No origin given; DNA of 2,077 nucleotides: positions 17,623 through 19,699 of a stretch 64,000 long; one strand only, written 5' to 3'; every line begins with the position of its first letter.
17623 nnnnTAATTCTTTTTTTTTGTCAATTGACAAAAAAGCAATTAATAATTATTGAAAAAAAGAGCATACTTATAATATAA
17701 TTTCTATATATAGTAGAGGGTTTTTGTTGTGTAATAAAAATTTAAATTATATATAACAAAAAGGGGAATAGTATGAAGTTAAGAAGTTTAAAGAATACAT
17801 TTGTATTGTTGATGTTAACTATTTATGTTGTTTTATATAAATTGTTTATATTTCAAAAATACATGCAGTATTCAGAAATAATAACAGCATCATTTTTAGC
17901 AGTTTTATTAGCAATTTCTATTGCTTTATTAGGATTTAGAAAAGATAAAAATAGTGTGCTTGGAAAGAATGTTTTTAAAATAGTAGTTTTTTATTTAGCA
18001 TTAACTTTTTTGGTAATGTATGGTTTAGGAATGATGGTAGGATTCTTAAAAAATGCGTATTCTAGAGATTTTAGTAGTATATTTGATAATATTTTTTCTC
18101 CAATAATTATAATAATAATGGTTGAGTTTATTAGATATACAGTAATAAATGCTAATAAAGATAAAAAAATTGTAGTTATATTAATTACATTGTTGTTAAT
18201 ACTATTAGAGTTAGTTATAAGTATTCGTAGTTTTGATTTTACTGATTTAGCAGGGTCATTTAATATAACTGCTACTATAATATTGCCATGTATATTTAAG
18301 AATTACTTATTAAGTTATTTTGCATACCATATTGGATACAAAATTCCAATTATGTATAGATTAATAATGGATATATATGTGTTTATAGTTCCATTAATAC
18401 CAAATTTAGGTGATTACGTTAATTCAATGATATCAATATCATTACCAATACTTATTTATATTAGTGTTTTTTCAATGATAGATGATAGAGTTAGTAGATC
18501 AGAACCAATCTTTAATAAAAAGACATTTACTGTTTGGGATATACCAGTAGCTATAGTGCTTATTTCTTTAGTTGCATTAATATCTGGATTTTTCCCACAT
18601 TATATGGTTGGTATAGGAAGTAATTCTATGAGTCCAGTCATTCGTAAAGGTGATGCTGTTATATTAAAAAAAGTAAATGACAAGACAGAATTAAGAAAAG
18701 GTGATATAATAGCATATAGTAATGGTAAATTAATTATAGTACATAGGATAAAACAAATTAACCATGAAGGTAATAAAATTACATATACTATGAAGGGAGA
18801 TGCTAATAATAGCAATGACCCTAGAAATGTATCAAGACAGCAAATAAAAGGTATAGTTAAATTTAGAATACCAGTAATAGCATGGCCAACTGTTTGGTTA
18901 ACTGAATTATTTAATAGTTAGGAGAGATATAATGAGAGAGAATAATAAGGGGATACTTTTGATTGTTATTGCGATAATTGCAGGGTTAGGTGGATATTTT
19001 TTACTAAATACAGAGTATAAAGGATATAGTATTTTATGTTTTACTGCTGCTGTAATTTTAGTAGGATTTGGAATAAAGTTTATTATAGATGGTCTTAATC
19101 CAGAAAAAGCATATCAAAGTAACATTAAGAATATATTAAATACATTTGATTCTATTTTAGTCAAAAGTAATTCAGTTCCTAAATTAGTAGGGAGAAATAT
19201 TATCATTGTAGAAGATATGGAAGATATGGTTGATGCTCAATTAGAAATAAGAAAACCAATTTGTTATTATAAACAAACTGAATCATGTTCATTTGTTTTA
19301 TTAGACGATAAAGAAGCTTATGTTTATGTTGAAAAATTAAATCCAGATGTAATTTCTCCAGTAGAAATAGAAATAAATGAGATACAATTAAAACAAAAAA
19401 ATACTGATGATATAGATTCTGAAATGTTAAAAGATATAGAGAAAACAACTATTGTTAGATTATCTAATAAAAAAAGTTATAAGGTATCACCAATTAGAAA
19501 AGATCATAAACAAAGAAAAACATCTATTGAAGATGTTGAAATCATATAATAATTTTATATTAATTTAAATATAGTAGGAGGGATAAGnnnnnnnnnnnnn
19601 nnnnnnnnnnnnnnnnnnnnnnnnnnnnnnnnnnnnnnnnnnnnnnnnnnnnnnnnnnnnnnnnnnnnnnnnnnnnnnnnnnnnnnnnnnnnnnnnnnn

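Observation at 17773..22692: Compact locus: SipW-type signal peptidase fused to an 8-TM domain, flanked by TasA/camelysin-like secreted proteins and accessory enzymes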

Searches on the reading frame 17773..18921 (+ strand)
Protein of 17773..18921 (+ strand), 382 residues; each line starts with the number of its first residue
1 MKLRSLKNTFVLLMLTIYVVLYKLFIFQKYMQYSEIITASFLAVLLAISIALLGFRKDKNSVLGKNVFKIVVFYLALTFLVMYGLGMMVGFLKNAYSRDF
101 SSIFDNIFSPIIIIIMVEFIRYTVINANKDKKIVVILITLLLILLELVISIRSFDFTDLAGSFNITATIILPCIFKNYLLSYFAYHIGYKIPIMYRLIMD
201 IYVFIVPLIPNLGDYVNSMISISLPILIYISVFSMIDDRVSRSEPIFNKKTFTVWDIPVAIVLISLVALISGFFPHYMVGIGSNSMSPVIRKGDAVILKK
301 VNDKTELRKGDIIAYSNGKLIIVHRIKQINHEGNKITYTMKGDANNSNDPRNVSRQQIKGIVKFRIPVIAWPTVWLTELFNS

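Call 3: search_protein_families(library=pfam, proteins=[window:17773-18921:+], max_evalue=0.1)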
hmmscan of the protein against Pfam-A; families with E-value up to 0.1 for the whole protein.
window:17773-18921:+ (382 aa): 2 families
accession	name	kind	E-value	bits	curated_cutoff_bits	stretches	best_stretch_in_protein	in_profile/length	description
PF00717.28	Peptidase_S24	-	5.3e-06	26.6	23.3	1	275-355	34-105/116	Peptidase S24-like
PF10502.14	Peptidase_S26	-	0.0005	20.5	22.9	1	259-318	6-66/168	Signal peptidase, peptidase S26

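Call 4: search_protein_families(library=ncbifam, proteins=[window:17773-18921:+], max_evalue=0.1)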
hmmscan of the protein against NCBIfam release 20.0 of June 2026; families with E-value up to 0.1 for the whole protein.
window:17773-18921:+ (382 aa): 4 families
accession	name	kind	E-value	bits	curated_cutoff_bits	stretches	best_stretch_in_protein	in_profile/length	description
TIGR02228.1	sigpep_I_arch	equivalog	5.4e-21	75.1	51.85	1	258-375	15-132/158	signal peptidase I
NF046067.1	SigPepSipWBacil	equivalog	8e-16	58.2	190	1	278-369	40-133/189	signal peptidase I SipW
TIGR02227.1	sigpep_I_bact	equivalog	2.7e-07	30.6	47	1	261-340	6-86/162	signal peptidase I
TIGR02754.1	sod_Ni_protease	equivalog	4e-05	24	63.25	1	283-363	5-89/90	nickel-type superoxide dismutase maturation protease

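Call 7: search_solved_structures(query=window:17773-18921:+, max_evalue=1, show_alignments=2)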
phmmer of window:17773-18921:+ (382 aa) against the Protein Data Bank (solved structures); distinct sequences matched with E-value up to 1: 4.
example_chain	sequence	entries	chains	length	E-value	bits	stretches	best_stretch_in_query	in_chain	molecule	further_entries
7p2p_A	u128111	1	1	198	0.00021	24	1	267-356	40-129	Signal peptidase complex catalytic subunit SEC11A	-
9rjb_A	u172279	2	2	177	0.00043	22.9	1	268-356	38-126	Signal peptidase complex catalytic subunit SEC11A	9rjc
4n31_A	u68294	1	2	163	0.15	14.6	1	279-344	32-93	SipA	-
4k8w_A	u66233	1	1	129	0.84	12.1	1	283-344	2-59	LepA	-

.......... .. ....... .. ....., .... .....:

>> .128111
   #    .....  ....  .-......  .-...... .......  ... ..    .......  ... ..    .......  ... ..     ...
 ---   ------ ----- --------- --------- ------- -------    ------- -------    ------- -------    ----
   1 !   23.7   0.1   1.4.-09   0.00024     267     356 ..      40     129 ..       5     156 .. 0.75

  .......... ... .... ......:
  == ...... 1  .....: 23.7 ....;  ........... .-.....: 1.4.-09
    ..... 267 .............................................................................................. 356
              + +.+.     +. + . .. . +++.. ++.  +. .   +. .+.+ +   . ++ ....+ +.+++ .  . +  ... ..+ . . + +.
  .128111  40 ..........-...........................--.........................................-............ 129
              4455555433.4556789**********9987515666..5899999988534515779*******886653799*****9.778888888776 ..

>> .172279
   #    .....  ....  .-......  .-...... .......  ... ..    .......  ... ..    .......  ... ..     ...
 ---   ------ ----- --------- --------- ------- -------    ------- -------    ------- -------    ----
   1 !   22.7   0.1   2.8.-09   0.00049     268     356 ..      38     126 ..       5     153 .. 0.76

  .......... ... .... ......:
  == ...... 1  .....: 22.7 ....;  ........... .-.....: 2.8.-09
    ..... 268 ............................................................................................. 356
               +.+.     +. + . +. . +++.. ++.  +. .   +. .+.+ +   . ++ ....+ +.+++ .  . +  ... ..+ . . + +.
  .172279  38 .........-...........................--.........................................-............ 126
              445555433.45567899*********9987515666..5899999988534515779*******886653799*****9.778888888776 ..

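Call 10: find_homologous_proteins(query=window:17773-18921:+, max_evalue=0.001)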
Query window:17773-18921:+ (382 aa): 531 proteins with E <= 0.001 among 8000 candidates; the best 120 are listed.
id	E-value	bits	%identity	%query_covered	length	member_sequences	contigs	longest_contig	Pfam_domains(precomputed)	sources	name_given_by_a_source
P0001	1.6e-237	806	100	100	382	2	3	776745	PF00717.29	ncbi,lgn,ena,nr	ncbi:MAG: signal peptidase I [Bacilli bacterium]|nr:signal peptidase I [Bacilli bacterium]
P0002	1.1e-189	648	77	100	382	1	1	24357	PF00717.29,PF10502.15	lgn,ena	-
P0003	6.4e-184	629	75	100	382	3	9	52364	PF00717.29,PF10502.15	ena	-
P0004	6.9e-183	626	73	100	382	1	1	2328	PF00717.29,PF10502.15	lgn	-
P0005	7.6e-182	623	73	100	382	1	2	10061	-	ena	-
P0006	2.9e-181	621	74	100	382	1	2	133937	PF00717.29,PF10502.15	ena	-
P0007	9.1e-181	619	74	100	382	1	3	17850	PF00717.29,PF10502.15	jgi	-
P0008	1.1e-180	619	74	100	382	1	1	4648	PF00717.29,PF10502.15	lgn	-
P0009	1.4e-180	618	74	100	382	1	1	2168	PF00717.29,PF10502.15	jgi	-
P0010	1.5e-180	618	74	100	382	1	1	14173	PF00717.29,PF10502.15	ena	-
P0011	1.6e-180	618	73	100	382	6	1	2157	PF10502.15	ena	-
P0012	5.5e-180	616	72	100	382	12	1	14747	-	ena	-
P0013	1.9e-179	615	71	100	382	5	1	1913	PF00717.29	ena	-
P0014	2.3e-179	614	71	100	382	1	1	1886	PF10502.15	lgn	-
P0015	1.0e-178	612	73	100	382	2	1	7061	-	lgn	-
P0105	6.3e-131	455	55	100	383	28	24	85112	-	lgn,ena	-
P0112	2.7e-130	453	53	99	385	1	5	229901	PF10502.15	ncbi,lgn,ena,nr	ncbi:MAG: signal peptidase I [Bacilli bacterium]|nr:signal peptidase I [Bacilli bacterium]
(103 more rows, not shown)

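Call 19: find_encoding_contigs(protein=P0112, flank=8000, max_places=2)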
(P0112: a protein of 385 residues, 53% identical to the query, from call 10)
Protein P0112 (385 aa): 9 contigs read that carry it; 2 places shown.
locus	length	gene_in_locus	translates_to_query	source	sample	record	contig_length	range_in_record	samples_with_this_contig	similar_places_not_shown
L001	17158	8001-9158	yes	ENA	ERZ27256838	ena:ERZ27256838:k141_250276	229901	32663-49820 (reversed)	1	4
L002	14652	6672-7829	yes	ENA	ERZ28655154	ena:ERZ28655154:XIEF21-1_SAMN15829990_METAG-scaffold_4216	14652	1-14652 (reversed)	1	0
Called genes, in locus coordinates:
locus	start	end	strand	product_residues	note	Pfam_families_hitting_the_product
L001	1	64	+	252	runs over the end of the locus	PF01209:Ubie_methyltran (weak), PF13489:Methyltransf_23 (weak), PF13847:Methyltransf_31, PF08241:Methyltransf_11, PF08242:Methyltransf_12 (weak), PF13649:Methyltransf_25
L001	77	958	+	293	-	PF01430:HSP33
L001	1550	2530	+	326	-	PF00768:Peptidase_S11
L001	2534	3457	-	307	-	PF00149:Metallophos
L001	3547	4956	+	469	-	PF00890:FAD_binding_2 (faint), PF01266:DAO (weak), PF03486:HI0933_like (faint), PF07992:Pyr_redox_2 (weak), PF21688:FAD-depend_C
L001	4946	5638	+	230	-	PF00160:Pro_isomerase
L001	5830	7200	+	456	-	PF28494:GlyRS_ins_1 (weak), PF00587:tRNA-synt_2b, PF03129:HGTP_anticodon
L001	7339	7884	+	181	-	-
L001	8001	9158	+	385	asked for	PF10502:Peptidase_S26 (weak)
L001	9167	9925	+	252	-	PF17231:DUF5305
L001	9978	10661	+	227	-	PF00117:GATase, PF07722:Peptidase_C26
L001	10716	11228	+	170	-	-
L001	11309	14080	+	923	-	PF07963:N_methyl (weak)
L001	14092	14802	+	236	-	-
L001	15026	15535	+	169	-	PF05198:IF3_N, PF00707:IF3_C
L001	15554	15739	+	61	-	PF01632:Ribosomal_L35p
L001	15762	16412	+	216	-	PF00453:Ribosomal_L20, PF02037:SAP (weak)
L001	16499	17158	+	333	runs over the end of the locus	PF00318:Ribosomal_S2, PF07498:Rho_N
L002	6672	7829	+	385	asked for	PF10502:Peptidase_S26 (weak)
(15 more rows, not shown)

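Call 20: find_encoding_contigs(protein=P0105, flank=8000, max_places=2)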
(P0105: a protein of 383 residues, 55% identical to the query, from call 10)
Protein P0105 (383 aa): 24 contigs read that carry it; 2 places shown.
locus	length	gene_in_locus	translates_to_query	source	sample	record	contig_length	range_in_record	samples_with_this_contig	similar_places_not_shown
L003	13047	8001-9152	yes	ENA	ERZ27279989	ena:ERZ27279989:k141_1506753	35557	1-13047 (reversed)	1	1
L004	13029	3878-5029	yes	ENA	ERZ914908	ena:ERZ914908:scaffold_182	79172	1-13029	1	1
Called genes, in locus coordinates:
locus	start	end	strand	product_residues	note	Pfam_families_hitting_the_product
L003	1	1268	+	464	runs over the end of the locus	PF01134:GIDA (faint), PF01266:DAO (faint), PF03486:HI0933_like (weak), PF05834:Lycopene_cycl (faint), PF07992:Pyr_redox_2 (weak), PF21688:FAD-depend_C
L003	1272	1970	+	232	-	PF00160:Pro_isomerase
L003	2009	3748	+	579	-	PF00664:ABC_membrane, PF02463:SMC_N (weak), PF00005:ABC_tran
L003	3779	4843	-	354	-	-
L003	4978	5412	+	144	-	-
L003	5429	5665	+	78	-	-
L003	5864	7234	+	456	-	PF28494:GlyRS_ins_1 (weak), PF00587:tRNA-synt_2b, PF03129:HGTP_anticodon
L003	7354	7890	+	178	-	-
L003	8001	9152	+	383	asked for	-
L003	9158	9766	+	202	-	PF17231:DUF5305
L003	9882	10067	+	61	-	-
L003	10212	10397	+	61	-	-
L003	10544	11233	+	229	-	PF00117:GATase, PF07722:Peptidase_C26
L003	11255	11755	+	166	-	-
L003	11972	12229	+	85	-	-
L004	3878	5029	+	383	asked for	-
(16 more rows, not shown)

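Call 22: predict_structure(alignment_id=A2)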
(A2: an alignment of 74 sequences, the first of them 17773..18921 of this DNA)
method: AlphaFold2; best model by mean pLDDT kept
length: 382 residues; sequences in the alignment: 74
mean_pLDDT: 77.7   pTM: 0.66
mean pLDDT of the five models: 77.7, 77.3, 76.7, 76.4, 75.3
residues with pLDDT >= 90: 98; 70-90: 185; 50-70: 78; < 50: 21
segments of 3 or more residues with pLDDT < 50: 267-282
pLDDT, mean of each block of 10 residues (from residue 1): 82 94 85 87 96 88 88 87 77 68 81 96 93 93 93 76 80 93 93 93 79 74 85 75 55 58 51 40 53 64 78 77 80 80 66 82 62 55 53
secondary structure, 60 per line:
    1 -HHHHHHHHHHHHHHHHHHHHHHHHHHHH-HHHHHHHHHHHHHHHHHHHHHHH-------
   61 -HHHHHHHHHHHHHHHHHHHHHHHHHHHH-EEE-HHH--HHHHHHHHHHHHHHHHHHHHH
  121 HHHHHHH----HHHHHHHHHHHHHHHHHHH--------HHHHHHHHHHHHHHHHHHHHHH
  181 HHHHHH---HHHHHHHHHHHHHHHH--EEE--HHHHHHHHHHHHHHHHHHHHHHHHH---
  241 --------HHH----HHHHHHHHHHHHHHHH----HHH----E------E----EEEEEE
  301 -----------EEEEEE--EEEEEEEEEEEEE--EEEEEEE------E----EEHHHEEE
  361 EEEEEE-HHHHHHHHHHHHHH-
elements in order: H2-29 H31-53 H62-89 E91-93 H100-127 H132-150 H159-186 H190-205 E208-210 H213-237 H256-271 E295-300 E312-317 E320-332 E335-341 E358-366 H368-381

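Call 72: search_dna_similar(query=window:17773-18921:+, collection=plasmids, mode=protein, max_evalue=0.001, max_rows=15)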
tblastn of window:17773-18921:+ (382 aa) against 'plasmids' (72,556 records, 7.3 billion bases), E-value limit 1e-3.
Records with a match: 19; places in all: 20; records where one place covers at least 80% of the query: 0.
Best place of each record, by identity: <60% 19.
By first word of the organism name: Natronorubrum 3; Pseudarthrobacter 2; Enterococcus 2; Arthrobacter 2; Natrarchaeobaculum 2; Haloferax 2; Haloarcula 1; Halomontanus 1; Haladaptatus 1; Acetoanaerobium 1; and 2 more.
By predicted mobility (MOB-suite, as given by PLSDB): non-mobilizable 17; conjugative 1; mobilizable 1.
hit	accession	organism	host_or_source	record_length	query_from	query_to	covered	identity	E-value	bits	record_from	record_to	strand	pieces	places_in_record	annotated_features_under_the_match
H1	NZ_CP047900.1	Pseudarthrobacter psychrotolerans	Single cell,Antarctic soil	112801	259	371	30%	32.2%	2e-4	51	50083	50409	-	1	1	signal peptidase I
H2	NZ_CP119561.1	Haloarcula halophila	cell culture,sediment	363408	283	375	24%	38.3%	3e-5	54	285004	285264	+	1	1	signal peptidase I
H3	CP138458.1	Enterococcus faecium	Microbe,Doenjang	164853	255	370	30%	28.4%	2e-4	51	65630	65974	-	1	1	signal peptidase I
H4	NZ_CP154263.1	Arthrobacter sp. TMP15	cell culture,Middle part of the water ...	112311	261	376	30%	28.2%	1e-5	55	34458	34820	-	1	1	Ig-like domain-containing protein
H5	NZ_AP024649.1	Arthrobacter sp. StoSoilB13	-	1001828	283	372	24%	35.9%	1e-7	61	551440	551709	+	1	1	none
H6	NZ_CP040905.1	Enterococcus faecium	retail chicken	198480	261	370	29%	29.1%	3e-4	51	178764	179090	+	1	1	signal peptidase I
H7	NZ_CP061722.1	Pseudarthrobacter sp. BIM B-2242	cell culture,paddy soil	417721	261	372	29%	28.0%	9e-6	56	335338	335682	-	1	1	glycosyl hydrolase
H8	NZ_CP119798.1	Halomontanus rarus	cell culture,sediment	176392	283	371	23%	35.2%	1e-4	52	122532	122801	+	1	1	signal peptidase I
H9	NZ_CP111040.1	Haladaptatus caseinilyticus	cell culture,sediment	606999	283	371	23%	34.8%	2e-4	51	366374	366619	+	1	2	signal peptidase I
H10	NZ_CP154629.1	Acetoanaerobium noterae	cell culture,Sludge of a digestion ...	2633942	281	376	25%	31.3%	1e-5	55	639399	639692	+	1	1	none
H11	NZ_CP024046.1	Natrarchaeobaculum sulfurireducens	Kulunda Steppe hypersaline lake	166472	263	371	29%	27.5%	5e-5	53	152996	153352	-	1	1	signal peptidase I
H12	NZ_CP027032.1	Natrarchaeobaculum sulfurireducens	Shar-Burdiin hypersaline soda lake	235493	263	371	29%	27.5%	5e-5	53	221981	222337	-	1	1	signal peptidase I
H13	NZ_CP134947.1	Halobellus sp. DFY28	cell culture,sediment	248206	283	371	23%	32.2%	4e-6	57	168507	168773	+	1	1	signal peptidase I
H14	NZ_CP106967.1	Haloferax alexandrinus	-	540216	283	367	22%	33.3%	6e-6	56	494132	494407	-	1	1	signal peptidase I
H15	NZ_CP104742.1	Haloferax lucentense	-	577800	283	367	22%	33.3%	7e-6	56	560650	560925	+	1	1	signal peptidase I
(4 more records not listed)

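Call 80: search_protein_families(library=padloc, proteins=[window:17773-18921:+], max_evalue=0.01)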
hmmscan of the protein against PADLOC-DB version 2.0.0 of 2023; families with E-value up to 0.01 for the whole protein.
window:17773-18921:+ (382 aa): 0 families

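Call 83: search_solved_structures(query=A5, max_evalue=10)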
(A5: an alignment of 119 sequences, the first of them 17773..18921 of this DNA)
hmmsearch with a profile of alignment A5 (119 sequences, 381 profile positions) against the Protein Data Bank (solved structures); distinct sequences matched with E-value up to 10: 20.
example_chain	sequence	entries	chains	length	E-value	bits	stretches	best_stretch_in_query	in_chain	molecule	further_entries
7p2q_A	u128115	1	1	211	1.6e-21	79.8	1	248-377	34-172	Signal peptidase complex catalytic subunit SEC11C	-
7p2p_A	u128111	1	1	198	1e-20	77.2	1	271-377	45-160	Signal peptidase complex catalytic subunit SEC11A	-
9rjb_A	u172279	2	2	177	8.4e-20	74.2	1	271-377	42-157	Signal peptidase complex catalytic subunit SEC11A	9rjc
4n31_A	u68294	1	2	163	2.6e-05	26.4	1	276-326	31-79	SipA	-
4k8w_A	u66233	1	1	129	0.00046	22.3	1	281-326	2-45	LepA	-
4nv4_A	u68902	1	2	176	0.0017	20.5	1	274-326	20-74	Signal peptidase I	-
4wvh_A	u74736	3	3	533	0.023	16.8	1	278-332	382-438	Maltose-binding periplasmic protein,Signal peptidase IB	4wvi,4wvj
9nlo_A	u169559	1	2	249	0.025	16.7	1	272-314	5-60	Signal peptidase I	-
1t7d_A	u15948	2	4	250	0.076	15.1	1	271-314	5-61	SIGNAL PEPTIDASE I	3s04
1kn9_A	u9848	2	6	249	0.1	14.6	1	272-314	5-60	Signal peptidase I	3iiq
1b12_A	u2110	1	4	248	0.11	14.5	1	272-314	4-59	SIGNAL PEPTIDASE I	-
6b88_A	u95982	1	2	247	0.12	14.4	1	272-314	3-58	Signal peptidase I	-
4wvg_A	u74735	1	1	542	0.23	13.5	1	278-332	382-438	Maltose-binding periplasmic protein,Signal peptidase IB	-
7ekq_P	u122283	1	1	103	1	11.3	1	277-315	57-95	Chaperonin 11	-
7pi0_I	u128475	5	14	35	1.2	11.1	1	71-98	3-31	Photosystem II reaction center protein I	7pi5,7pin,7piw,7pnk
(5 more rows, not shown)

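Call 86: get_annotated_region(hit=H10, flank=6000)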
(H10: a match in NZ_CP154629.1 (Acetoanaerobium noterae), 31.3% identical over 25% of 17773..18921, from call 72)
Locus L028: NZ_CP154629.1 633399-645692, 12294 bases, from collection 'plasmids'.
description: Acetoanaerobium noterae strain DSL2 plasmid pTPELB2, complete sequence
organism: Acetoanaerobium noterae (NCBI taxid 745369)
taxonomy: Bacteria; Bacillota; Clostridia; Peptostreptococcales; Filifactoraceae; Acetoanaerobium; Acetoanaerobium noterae
host: -; source: cell culture,Sludge of a digestion tower of a wastewater treatment plant; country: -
typing (MOB-suite, as given by PLSDB): non-mobilizable
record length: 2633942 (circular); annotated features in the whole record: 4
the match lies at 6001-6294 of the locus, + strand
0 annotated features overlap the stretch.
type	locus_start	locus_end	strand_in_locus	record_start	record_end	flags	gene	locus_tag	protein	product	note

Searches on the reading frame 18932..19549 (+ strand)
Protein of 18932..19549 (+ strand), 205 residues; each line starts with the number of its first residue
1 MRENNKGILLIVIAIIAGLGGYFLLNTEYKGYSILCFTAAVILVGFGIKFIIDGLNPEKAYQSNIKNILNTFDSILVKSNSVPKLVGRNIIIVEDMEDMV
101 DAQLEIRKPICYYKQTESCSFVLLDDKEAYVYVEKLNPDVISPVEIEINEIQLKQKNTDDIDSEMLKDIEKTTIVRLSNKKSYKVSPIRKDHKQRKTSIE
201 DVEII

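Call 3: search_protein_families(library=pfam, proteins=[window:18932-19549:+], max_evalue=0.1)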
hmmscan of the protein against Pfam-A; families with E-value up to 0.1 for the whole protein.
window:18932-19549:+ (205 aa): 1 family
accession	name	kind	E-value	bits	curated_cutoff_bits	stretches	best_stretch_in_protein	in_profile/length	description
PF17231.7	DUF5305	-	3.7e-11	43.3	29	1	32-132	117-217/217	Family of unknown function (DUF5305)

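Call 4: search_protein_families(library=ncbifam, proteins=[window:18932-19549:+], max_evalue=0.1)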
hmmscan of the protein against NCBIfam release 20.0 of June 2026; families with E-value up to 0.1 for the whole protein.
window:18932-19549:+ (205 aa): 2 families
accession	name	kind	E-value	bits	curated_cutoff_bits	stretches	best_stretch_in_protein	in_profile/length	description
NF053813.1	MFS_TcaB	equivalog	0.0079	15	475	1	12-82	141-212/396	putative multidrug effflux MFS transporter TcaB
NF040511.1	membrane_GPGG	equivalog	0.067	13.2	33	0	7-24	28-45/47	GPGG-motif small membrane protein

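Call 80: search_protein_families(library=padloc, proteins=[window:18932-19549:+], max_evalue=0.01)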
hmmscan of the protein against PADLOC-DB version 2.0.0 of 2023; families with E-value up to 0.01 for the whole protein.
window:18932-19549:+ (205 aa): 0 families
